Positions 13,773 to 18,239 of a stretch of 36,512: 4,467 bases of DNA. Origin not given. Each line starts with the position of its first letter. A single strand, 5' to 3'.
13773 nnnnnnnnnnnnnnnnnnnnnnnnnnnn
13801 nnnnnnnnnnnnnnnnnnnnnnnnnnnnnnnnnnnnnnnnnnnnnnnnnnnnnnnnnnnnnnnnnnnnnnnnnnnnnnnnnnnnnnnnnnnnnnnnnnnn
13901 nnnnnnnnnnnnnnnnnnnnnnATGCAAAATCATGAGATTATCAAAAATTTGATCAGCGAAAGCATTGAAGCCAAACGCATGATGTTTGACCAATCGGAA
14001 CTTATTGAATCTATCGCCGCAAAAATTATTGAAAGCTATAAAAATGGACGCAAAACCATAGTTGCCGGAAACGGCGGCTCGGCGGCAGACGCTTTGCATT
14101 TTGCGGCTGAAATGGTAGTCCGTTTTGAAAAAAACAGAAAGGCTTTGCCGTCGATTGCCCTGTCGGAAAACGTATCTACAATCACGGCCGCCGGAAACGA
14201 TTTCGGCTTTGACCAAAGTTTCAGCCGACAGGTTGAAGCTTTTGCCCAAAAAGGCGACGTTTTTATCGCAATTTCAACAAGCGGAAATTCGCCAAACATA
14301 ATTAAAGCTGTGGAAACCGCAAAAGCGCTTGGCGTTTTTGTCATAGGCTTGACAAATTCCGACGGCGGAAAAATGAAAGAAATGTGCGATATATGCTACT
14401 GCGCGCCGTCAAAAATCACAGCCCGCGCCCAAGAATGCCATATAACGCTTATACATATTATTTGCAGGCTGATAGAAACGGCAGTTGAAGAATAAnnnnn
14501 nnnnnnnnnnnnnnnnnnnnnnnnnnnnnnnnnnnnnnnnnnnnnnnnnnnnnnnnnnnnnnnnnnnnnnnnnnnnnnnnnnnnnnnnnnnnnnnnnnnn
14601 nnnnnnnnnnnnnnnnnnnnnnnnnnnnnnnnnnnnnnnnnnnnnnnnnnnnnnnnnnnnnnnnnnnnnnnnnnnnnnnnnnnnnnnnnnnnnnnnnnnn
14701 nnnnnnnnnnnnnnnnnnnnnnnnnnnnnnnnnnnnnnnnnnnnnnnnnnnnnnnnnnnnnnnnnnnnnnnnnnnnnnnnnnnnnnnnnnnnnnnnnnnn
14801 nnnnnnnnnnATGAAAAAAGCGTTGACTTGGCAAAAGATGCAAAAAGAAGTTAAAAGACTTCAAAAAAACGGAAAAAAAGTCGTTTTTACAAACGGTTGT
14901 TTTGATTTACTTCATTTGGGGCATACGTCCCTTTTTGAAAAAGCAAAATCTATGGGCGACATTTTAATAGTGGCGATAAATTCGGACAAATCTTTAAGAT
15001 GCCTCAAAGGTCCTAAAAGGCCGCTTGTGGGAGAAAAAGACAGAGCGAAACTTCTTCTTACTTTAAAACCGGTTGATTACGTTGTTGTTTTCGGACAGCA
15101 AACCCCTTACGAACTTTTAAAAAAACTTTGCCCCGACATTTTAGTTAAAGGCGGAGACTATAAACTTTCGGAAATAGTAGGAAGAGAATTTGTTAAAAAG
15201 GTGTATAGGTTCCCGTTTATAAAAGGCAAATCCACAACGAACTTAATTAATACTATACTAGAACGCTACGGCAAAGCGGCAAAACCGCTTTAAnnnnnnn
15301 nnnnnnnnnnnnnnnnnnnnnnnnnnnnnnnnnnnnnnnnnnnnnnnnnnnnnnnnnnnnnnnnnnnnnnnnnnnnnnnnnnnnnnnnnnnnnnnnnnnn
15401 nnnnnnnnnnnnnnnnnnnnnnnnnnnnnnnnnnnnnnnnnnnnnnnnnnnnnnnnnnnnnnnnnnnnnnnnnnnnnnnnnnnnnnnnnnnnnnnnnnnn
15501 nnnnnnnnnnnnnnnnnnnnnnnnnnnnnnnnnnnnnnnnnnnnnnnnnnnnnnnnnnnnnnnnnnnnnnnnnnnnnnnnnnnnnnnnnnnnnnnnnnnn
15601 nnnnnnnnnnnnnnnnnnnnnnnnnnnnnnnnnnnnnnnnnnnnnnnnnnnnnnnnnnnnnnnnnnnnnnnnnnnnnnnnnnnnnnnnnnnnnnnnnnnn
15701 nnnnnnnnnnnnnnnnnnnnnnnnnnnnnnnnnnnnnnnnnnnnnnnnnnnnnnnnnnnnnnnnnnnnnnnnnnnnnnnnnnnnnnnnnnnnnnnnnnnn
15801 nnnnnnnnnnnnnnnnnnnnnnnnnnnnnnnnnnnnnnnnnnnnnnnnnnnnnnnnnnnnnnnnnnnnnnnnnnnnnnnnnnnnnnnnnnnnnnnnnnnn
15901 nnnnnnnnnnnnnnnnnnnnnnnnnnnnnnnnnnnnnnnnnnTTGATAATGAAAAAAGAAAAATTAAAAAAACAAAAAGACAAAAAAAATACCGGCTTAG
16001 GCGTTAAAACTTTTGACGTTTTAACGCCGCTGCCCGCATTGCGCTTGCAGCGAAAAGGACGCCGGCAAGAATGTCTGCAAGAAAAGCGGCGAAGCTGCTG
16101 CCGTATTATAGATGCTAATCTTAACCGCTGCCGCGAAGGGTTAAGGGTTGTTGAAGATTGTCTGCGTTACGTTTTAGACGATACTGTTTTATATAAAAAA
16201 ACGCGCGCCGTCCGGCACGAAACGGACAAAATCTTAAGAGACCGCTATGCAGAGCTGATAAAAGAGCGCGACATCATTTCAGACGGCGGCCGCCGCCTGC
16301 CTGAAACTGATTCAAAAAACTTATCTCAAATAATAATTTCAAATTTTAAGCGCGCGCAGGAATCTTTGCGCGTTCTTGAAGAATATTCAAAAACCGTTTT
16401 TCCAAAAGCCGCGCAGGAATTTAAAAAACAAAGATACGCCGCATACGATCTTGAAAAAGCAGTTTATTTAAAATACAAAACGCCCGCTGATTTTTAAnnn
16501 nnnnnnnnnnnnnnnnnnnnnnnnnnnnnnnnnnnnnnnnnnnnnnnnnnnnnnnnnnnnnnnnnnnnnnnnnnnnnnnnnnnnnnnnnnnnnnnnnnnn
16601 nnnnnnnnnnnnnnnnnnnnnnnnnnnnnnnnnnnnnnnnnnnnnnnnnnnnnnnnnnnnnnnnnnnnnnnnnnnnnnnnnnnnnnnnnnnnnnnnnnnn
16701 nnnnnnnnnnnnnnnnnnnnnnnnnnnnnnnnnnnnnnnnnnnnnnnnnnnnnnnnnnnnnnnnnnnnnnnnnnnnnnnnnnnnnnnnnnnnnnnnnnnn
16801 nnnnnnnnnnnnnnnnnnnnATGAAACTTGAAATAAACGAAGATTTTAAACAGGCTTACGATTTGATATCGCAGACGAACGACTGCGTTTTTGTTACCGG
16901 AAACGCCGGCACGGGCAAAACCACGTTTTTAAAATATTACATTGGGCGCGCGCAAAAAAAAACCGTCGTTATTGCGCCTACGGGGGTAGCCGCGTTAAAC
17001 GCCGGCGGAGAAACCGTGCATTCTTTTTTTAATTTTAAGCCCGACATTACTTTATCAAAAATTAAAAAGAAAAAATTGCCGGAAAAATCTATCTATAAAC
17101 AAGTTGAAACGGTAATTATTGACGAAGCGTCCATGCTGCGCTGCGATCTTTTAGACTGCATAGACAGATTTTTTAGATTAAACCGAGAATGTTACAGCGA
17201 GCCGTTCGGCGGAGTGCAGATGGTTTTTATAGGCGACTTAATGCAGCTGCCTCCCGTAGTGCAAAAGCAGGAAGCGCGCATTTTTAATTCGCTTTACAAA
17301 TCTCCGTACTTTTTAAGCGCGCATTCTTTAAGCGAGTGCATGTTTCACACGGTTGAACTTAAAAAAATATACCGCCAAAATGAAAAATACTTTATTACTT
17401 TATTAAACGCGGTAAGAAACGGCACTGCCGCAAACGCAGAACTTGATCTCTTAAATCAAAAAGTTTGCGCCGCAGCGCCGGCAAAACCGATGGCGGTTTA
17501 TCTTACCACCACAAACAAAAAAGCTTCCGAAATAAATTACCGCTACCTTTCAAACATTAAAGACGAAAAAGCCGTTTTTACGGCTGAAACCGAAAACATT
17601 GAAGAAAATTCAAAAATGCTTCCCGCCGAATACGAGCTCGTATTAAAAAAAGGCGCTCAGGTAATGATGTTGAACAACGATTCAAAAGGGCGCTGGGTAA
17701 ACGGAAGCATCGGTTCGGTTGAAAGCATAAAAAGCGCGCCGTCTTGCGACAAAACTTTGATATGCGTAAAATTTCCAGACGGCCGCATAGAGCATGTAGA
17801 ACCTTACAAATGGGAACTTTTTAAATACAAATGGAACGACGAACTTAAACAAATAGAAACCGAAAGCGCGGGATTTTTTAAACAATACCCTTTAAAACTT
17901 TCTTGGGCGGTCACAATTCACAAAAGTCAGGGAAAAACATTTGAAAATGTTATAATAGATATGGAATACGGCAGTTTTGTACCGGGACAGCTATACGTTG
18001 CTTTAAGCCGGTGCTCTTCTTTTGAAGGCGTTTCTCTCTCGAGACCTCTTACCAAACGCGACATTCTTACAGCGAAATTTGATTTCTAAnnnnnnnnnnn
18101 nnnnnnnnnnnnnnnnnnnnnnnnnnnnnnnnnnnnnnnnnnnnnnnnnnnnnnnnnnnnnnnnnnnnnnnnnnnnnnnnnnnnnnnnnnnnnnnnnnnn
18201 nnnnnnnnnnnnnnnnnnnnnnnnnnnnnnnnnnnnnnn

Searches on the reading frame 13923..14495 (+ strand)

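Call 7: search_protein_families(library=pfam, proteins=[window:13923-14495:+], max_evalue=0.001)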
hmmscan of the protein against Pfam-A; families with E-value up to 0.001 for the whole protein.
window:13923-14495:+ (190 aa): 2 families
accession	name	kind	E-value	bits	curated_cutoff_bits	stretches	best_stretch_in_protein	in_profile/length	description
PF13580.11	SIS_2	-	3.2e-27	95.7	27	1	19-144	12-137/138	SIS domain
PF01380.27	SIS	-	2e-09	37.8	25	1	101-164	44-107/131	SIS domain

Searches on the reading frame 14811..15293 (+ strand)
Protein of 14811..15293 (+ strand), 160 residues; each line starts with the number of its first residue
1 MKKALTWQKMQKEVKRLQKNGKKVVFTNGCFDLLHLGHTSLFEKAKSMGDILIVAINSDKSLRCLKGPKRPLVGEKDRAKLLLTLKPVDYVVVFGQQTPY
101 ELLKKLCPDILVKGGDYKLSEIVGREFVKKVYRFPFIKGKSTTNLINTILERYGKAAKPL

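Call 7: search_protein_families(library=pfam, proteins=[window:14811-15293:+], max_evalue=0.001)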
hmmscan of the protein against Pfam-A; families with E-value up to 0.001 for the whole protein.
window:14811-15293:+ (160 aa): 3 families
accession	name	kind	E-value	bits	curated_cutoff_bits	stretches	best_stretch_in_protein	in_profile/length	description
PF01467.32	CTP_transf_like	-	9.9e-18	65.1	21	1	26-130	1-110/133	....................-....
PF06574.18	FAD_syn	-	0.00014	22.1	27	1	19-94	3-83/158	FAD synthetase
PF02569.21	Pantoate_ligase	-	0.00066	19.4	20.7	0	6-56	5-54/268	Pantoate-beta-alanine ligase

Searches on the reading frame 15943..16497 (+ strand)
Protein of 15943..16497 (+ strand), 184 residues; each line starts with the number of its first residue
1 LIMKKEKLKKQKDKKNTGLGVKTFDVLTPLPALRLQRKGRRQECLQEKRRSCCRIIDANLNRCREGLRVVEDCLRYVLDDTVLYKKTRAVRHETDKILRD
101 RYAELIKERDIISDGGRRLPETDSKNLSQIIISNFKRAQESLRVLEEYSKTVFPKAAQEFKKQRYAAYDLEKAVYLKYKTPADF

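Call 8: search_protein_families(library=pfam, proteins=[window:15943-16497:+], max_evalue=0.001)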
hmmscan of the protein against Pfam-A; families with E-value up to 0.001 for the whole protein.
window:15943-16497:+ (184 aa): 1 family
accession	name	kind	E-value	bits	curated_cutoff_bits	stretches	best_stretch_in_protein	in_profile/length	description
PF17792.6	ThiD2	-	9.8e-39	133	23.5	1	54-172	1-123/124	ThiD2 family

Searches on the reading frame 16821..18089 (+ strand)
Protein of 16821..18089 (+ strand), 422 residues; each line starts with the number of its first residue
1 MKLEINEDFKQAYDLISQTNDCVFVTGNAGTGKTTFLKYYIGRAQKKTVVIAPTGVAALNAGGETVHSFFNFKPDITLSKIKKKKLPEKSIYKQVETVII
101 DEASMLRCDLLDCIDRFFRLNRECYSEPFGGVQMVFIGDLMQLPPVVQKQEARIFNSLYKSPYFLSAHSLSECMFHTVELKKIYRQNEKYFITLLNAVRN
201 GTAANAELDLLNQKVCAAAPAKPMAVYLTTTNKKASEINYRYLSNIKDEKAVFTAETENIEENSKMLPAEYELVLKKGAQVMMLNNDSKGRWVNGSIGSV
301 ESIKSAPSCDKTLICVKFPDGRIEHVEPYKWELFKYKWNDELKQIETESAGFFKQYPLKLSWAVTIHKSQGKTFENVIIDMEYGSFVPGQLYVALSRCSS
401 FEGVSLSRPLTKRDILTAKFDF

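Call 8: search_protein_families(library=pfam, proteins=[window:16821-18089:+], max_evalue=0.001)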
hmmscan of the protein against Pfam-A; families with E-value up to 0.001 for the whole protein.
window:16821-18089:+ (422 aa): 10 families
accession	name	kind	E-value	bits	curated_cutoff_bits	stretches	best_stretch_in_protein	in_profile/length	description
PF05970.20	PIF1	-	6e-32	111.5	25.9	1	5-205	2-219/223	PIF1-like helicase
PF13604.12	AAA_30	-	3.3e-14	53.5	27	1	11-213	8-182/191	AAA domain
PF13245.12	AAA_19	-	6.2e-13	49.5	25.1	1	19-146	10-132/134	AAA domain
PF13538.12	UvrD_C_2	-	1.3e-06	28.6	27.4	1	361-397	2-44/52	UvrD-like helicase C-terminal domain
PF01443.25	Viral_helicase1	-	1.5e-06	28.7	21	0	24-107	2-72/228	Viral superfamily 1 RNA helicase core domain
PF13401.12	AAA_22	-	2.9e-06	28.1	27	1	19-139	4-123/130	AAA domain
PF13479.12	AAA_24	-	6.2e-06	26.6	27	1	22-116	4-86/195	AAA domain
PF13086.12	AAA_11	-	7.5e-06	26.3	27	0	77-149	199-256/257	AAA domain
PF02689.20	Herpes_Helicase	-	9.1e-05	21.1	27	0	356-406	725-776/808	Helicase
PF21530.3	Pif1_2B_dom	-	0.00077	19.6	23.9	0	269-300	12-44/47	DNA helicase Pif1, 2B domain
